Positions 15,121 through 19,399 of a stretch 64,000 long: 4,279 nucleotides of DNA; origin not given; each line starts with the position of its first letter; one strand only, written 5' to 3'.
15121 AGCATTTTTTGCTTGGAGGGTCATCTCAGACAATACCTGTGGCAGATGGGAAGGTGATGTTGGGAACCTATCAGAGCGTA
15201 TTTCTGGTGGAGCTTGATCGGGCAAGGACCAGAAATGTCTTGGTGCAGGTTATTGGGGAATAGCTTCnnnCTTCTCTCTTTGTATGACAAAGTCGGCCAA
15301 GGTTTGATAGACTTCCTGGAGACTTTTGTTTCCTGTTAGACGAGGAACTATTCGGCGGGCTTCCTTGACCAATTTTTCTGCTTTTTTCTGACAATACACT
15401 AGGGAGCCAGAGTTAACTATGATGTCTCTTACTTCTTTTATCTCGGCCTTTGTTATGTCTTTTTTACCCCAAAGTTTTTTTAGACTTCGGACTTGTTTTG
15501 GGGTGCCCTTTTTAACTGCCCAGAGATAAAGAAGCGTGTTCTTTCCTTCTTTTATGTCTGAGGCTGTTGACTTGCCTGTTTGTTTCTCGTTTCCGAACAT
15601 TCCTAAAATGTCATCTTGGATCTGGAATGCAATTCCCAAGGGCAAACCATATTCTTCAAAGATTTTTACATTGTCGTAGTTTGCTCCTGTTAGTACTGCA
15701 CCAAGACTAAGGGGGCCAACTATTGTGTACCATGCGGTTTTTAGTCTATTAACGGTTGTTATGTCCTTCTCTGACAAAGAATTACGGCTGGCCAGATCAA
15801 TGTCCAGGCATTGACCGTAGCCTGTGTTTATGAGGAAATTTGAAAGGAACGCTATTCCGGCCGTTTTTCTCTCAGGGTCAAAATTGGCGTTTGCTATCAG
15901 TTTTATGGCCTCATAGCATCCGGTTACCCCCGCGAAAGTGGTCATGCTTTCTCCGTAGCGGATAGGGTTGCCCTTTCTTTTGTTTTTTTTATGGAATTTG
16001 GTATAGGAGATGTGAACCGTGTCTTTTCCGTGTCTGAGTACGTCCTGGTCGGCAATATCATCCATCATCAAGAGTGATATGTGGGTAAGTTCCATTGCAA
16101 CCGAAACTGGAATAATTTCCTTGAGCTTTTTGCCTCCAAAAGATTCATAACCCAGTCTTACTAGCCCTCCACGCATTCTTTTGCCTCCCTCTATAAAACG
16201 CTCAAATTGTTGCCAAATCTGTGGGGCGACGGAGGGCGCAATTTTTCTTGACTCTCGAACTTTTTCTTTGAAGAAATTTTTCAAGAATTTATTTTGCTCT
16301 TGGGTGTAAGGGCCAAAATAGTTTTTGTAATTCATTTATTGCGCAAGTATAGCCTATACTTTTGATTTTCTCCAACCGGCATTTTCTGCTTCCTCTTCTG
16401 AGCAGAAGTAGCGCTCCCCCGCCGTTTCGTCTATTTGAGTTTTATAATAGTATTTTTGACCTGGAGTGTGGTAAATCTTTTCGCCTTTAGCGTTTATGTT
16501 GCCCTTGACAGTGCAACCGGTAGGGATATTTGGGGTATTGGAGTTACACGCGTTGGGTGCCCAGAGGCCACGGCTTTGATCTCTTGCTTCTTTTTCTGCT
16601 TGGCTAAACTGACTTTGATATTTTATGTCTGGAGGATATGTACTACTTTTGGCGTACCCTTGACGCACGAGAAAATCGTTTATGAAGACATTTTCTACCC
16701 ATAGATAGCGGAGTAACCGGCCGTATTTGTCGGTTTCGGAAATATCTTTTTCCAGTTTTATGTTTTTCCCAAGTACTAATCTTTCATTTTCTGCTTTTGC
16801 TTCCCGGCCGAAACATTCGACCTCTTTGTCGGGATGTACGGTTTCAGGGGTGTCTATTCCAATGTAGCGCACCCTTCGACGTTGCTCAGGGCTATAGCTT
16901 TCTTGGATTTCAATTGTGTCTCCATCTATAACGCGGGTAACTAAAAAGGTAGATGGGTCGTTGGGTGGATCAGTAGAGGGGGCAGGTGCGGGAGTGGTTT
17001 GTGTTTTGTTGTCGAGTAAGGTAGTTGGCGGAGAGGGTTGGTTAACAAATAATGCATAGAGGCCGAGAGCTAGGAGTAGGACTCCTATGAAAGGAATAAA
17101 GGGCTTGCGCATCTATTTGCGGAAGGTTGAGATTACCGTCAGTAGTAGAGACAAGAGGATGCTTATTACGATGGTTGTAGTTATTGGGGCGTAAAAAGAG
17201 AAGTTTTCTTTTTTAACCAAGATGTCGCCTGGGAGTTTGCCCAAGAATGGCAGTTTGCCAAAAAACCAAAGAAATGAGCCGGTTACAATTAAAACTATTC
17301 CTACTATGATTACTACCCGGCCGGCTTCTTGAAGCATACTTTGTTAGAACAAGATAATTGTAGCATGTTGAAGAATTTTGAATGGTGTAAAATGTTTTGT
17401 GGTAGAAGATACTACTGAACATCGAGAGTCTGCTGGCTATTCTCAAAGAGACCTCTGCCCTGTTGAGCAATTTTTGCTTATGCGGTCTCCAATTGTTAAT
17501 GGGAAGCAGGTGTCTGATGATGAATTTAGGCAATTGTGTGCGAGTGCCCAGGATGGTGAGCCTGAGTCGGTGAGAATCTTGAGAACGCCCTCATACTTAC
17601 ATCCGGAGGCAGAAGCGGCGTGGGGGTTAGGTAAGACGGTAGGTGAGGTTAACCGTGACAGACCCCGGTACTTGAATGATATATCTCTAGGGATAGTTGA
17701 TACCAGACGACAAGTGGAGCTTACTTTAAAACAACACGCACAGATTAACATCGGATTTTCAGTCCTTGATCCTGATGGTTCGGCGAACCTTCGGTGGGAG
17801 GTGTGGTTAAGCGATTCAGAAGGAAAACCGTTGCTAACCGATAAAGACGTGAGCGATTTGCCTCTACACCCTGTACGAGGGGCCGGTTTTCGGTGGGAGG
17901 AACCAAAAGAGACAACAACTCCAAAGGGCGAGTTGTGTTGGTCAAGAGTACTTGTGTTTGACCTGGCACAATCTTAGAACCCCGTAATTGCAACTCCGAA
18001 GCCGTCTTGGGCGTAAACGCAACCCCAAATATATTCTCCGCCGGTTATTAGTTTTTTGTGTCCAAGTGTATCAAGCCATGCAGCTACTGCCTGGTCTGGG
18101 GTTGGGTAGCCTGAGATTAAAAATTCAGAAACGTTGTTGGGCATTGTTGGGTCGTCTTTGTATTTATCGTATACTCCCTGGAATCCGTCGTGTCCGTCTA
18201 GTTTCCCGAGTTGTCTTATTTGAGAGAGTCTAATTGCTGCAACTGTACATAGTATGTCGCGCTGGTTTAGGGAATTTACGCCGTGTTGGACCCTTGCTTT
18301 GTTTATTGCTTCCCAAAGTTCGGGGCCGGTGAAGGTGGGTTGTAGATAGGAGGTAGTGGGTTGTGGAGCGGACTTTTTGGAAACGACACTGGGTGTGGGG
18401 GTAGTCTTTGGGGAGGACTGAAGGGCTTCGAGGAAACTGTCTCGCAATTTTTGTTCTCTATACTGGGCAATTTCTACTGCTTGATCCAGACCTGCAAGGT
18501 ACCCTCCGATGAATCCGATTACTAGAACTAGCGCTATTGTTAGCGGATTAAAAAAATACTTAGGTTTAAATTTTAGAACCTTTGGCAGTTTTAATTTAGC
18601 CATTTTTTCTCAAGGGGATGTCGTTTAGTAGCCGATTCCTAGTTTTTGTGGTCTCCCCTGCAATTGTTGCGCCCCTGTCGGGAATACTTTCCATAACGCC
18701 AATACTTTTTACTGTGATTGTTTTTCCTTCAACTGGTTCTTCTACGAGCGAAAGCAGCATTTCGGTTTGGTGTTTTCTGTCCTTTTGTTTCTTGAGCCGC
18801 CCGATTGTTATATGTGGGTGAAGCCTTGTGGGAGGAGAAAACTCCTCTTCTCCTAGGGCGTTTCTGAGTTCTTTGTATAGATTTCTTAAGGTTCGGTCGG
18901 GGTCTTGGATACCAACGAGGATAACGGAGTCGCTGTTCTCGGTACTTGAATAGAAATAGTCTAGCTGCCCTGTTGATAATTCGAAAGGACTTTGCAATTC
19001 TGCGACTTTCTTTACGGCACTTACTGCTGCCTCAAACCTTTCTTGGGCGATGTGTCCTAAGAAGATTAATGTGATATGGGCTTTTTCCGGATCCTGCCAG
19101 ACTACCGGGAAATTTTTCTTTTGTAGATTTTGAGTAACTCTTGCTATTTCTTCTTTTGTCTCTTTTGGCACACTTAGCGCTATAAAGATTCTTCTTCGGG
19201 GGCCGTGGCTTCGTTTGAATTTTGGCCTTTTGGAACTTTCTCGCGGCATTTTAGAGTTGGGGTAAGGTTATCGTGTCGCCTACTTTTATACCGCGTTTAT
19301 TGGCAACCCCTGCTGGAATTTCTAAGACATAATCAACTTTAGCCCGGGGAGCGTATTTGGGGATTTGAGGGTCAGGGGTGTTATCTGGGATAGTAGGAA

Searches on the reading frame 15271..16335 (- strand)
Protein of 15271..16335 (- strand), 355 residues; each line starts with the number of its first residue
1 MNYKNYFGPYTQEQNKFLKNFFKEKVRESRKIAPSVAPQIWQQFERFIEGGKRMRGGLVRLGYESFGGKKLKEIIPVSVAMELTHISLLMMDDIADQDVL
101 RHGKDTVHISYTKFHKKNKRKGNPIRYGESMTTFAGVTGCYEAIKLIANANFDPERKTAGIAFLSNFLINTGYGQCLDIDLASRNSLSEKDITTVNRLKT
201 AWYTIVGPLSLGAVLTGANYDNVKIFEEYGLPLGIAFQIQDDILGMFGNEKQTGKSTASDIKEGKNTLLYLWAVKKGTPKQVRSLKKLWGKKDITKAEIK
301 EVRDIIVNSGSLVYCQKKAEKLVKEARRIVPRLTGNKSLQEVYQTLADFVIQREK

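Call 74: search_protein_families(library=pfam, proteins=[window:15271-16335:-], max_evalue=0.001)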
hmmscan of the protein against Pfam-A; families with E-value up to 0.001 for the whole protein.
window:15271-16335:- (355 aa): 2 families
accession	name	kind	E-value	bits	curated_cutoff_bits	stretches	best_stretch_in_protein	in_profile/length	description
PF00348.22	polyprenyl_synt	-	1.2e-48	165.9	27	1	44-305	8-250/251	Polyprenyl synthetase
PF11372.14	DUF3173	-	0.00066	20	25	0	58-88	29-58/58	Domain of unknown function (DUF3173)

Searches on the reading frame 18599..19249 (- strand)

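Call 101: search_protein_families(library=pfam, proteins=[window:18599-19249:-], max_evalue=0.001)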
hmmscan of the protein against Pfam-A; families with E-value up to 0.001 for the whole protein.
window:18599-19249:- (217 aa): 3 families
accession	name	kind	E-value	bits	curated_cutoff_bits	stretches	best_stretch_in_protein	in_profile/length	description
PF02834.22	LigT_PEase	-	4.7e-23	81.6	23.3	2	26-103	2-81/87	LigT like Phosphoesterase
PF13563.12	2_5_RNA_ligase2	-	1.2e-15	58.3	27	1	53-186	22-146/152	2'-5' RNA ligase superfamily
PF10469.15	AKAP7_NLS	-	6.9e-07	29.8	24.4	1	31-163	21-160/208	AKAP7 2'5' RNA ligase-like domain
